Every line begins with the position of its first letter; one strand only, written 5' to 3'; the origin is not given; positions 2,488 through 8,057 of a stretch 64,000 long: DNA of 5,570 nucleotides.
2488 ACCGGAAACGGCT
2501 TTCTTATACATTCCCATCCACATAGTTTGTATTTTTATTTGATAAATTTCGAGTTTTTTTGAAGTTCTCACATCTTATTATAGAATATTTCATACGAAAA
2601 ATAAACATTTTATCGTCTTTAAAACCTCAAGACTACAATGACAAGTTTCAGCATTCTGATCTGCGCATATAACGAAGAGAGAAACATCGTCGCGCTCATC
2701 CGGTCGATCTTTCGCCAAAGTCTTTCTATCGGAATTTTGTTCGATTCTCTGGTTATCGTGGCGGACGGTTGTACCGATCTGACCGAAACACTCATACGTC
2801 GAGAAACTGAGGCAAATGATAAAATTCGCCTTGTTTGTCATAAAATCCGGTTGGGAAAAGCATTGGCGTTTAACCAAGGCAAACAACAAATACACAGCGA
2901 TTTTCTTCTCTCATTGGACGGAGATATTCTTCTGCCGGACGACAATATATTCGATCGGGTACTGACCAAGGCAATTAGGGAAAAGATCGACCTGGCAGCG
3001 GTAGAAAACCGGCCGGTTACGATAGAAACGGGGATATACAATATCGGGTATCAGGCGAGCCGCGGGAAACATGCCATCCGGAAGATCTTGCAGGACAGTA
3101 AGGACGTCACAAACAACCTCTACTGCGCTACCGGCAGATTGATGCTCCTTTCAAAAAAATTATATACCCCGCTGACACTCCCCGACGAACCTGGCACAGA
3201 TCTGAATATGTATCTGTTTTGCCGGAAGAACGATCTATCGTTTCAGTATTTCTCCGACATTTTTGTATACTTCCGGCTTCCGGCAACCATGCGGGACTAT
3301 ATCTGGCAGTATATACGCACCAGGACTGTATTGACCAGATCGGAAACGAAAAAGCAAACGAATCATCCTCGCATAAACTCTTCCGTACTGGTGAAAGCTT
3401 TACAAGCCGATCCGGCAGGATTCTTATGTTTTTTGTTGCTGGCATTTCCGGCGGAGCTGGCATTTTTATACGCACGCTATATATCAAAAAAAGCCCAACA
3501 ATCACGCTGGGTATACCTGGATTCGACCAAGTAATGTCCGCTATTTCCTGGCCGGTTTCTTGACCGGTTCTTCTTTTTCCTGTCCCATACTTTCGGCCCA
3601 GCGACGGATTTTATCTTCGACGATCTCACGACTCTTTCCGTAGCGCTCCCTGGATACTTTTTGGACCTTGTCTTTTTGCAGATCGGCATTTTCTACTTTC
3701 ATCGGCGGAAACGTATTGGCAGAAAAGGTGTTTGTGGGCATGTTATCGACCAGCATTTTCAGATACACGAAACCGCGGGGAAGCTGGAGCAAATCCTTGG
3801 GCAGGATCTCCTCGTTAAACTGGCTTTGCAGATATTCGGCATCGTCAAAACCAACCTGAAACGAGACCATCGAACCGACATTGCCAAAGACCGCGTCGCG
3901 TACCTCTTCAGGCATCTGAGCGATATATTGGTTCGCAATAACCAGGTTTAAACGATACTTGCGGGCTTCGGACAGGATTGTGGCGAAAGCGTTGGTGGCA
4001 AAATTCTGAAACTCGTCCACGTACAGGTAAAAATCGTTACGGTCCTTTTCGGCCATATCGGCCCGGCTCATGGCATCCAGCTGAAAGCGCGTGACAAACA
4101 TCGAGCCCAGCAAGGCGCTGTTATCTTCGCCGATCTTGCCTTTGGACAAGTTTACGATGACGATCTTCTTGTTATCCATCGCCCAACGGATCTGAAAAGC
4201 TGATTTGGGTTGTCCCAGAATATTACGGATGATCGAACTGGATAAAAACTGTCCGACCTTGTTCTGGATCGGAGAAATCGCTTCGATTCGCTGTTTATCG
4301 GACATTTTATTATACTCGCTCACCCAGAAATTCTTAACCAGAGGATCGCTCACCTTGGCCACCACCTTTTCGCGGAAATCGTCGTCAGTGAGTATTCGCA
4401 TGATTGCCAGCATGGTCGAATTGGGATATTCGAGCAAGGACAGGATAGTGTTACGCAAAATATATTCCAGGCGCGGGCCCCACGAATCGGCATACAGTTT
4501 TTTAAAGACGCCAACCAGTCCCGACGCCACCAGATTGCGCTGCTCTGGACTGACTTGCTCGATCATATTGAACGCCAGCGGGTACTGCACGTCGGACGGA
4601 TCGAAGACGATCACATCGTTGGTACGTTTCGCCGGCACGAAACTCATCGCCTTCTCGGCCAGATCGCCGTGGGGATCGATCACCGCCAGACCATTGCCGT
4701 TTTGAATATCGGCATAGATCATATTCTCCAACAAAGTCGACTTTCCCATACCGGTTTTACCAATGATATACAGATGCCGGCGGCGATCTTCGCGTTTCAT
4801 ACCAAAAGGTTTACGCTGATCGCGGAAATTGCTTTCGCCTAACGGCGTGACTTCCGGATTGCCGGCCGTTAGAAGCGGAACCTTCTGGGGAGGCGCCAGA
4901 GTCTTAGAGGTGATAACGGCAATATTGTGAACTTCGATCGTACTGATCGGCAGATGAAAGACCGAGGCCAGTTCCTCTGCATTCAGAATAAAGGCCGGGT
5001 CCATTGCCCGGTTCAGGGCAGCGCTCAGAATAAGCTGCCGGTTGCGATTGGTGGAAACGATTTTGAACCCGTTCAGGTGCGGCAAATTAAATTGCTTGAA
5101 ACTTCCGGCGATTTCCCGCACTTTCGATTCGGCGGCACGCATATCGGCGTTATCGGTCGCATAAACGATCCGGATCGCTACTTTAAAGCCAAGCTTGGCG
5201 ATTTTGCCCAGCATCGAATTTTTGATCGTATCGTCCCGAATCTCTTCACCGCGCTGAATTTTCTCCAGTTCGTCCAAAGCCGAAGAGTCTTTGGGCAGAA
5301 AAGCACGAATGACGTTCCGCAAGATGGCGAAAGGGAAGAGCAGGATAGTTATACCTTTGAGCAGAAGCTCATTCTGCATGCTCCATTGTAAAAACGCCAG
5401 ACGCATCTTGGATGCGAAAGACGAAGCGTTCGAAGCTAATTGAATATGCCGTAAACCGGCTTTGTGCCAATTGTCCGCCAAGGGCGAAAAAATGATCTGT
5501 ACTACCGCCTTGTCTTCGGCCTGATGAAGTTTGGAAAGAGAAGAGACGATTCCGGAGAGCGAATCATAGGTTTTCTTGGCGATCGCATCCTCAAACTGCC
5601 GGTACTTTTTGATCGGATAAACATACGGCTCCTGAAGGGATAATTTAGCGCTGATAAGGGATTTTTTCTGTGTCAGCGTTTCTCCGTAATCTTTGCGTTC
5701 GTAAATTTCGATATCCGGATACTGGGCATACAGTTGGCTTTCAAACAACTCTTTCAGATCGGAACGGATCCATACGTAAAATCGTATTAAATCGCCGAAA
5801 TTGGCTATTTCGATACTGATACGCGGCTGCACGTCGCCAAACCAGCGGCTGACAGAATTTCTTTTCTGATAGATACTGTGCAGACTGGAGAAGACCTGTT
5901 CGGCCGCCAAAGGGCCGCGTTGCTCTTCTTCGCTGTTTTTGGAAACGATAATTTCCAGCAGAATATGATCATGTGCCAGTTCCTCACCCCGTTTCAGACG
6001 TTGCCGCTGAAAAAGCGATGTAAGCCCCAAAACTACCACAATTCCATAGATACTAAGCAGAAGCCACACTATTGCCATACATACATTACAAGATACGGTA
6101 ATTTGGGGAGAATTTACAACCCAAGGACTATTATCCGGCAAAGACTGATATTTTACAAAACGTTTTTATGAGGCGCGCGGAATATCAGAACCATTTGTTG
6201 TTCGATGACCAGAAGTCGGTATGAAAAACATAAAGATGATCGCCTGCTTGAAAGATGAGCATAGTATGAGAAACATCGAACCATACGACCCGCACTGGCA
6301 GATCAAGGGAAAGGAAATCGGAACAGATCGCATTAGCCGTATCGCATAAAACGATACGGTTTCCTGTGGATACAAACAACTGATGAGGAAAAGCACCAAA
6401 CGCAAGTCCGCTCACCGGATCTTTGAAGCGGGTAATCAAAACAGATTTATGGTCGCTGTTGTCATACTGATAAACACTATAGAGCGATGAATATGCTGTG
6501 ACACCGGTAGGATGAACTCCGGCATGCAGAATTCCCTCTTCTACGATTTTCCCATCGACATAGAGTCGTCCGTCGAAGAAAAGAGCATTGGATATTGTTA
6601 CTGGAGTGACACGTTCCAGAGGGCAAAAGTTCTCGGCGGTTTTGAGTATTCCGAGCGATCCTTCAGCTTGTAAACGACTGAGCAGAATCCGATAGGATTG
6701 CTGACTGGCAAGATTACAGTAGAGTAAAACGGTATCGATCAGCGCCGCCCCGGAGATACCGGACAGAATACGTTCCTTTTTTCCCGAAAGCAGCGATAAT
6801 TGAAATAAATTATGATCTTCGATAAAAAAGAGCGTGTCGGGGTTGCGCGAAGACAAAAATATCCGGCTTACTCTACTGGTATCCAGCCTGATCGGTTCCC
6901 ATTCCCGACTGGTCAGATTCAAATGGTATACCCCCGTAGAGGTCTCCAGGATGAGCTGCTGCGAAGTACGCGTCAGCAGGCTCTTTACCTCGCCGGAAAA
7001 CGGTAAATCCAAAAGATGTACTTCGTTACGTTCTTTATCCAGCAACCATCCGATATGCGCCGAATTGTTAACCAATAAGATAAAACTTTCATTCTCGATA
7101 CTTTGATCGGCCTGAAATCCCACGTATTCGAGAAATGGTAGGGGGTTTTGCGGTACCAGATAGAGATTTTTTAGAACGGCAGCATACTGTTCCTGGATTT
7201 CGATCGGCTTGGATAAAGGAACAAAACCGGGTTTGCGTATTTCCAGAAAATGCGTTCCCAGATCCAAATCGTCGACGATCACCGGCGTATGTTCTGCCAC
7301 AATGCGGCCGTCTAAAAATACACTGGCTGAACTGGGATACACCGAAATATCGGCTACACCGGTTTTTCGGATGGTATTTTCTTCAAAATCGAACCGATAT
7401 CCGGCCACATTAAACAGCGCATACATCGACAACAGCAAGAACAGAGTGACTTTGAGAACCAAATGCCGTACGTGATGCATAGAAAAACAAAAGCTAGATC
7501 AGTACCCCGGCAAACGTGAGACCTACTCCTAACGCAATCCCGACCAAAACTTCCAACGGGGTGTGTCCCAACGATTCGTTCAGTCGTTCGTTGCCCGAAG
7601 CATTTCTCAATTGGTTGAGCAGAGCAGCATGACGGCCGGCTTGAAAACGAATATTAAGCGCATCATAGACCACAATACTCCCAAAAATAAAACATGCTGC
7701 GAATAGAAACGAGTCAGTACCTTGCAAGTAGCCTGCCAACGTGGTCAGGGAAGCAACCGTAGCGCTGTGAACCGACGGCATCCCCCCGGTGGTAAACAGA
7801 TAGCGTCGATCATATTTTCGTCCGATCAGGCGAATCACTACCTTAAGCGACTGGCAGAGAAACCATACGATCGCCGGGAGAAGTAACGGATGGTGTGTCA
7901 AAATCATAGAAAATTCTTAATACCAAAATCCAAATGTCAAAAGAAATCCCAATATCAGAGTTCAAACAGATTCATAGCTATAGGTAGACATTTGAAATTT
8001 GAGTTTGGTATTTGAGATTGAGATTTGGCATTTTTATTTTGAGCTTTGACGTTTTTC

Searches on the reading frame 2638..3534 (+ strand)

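Call 22: search_protein_families(library=pfam, proteins=[window:2638-3534:+], max_evalue=0.01)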
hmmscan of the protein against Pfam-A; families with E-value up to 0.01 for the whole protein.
window:2638-3534:+ (298 aa): 3 families
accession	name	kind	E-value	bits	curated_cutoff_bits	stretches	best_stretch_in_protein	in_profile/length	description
PF00535.33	Glycos_transf_2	-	5.5e-16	59.4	23.3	1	5-167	1-160/168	Glycosyl transferase family 2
PF13641.12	Glyco_tranf_2_3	-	1.5e-08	35.4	27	1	4-222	3-221/230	Glycosyltransferase like family 2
PF10111.15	Glyco_tranf_2_2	-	0.00018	21.5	27.3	1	5-121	1-119/276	Glycosyltransferase like family 2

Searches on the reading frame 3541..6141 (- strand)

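Call 9: search_protein_families(library=pfam, proteins=[window:3541-6141:-], max_evalue=0.001)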
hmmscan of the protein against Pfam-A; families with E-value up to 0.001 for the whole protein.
window:3541-6141:- (866 aa): 5 families
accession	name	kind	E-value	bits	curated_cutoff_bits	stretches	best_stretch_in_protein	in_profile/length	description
PF01935.23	DUF87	-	2.5e-10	41.3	23.2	1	454-669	23-205/220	Helicase HerA, central domain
PF10412.15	TrwB_AAD_bind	-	6.2e-10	38.9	20.5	1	451-745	12-288/387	Type IV secretion-system coupling protein DNA-binding domain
PF25199.1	nSTAND_NTPase5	-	2.1e-05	24.8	34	1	449-536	36-125/145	Novel STAND NTPase 5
PF02534.20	T4SS-DNA_transf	-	2.2e-05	24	20.1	0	454-532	44-119/468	Type IV secretory system Conjugative DNA transfer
PF12696.13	TraG-D_C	-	0.00027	21.3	22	1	705-767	3-68/126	TraM recognition site of TraD and TraG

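Call 59: search_protein_families(library=ncbifam, proteins=[window:3541-6141:-], max_evalue=0.01)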
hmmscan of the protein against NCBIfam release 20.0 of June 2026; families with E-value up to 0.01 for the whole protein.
window:3541-6141:- (866 aa): 8 families
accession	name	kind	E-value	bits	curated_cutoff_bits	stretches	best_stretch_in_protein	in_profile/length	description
TIGR03743.1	SXT_TraD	subfamily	6.5e-11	41.4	366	1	442-507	163-228/636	conjugative transfer system coupling protein TraD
NF045973.1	conju_CD1115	equivalog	9.8e-09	34.6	250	1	450-764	20-358/442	VirD4-like conjugal transfer protein, CD1115 family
NF053655.1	CedD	equivalog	4.6e-08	32.2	600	1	433-507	200-274/527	DNA-translocating ATPase CedD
TIGR03754.1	conj_TOL_TraD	equivalog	1.3e-06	27.2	647.55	1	442-494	168-220/643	type IV conjugative transfer system coupling protein TraD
NF045975.1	VirB4_plasma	equivalog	0.00022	19.1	590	1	457-491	518-552/894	Mbov_0397 family ICE element conjugal transfer ATPase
NF033849.1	ser_rich_anae_1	subfamily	0.0015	15.9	650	0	614-747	928-1078/1163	serine-rich protein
TIGR03420.1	DnaA_homol_Hda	equivalog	0.0018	17.8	194.8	0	450-541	34-130/226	DnaA regulatory inactivator Hda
NF041447.1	TrbC_conju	equivalog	0.0037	15.7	800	0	434-491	109-166/685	F-type conjugative transfer protein TrbC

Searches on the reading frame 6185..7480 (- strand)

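Call 9: search_protein_families(library=pfam, proteins=[window:6185-7480:-], max_evalue=0.001)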
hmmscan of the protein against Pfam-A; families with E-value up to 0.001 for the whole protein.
window:6185-7480:- (431 aa): 1 family
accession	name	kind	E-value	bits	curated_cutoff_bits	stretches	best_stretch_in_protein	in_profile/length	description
PF08308.17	PEGA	-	1.8e-07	31.4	20.8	1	46-98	7-59/71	PEGA domain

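Call 59: search_protein_families(library=ncbifam, proteins=[window:6185-7480:-], max_evalue=0.01)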
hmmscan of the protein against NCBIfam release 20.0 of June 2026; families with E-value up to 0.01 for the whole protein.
window:6185-7480:- (431 aa): 0 families

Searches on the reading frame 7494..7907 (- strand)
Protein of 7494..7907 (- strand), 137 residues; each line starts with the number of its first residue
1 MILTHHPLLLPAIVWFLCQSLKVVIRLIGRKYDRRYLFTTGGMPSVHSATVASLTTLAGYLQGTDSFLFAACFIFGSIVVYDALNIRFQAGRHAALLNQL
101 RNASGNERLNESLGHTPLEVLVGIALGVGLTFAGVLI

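Call 22: search_protein_families(library=pfam, proteins=[window:7494-7907:-], max_evalue=0.01)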
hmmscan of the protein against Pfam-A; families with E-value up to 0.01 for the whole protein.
window:7494-7907:- (137 aa): 1 family
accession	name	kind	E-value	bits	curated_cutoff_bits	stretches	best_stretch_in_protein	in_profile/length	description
PF02681.20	DUF212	-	2.7e-39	134.7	26.5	1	5-128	3-124/126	Divergent PAP2 family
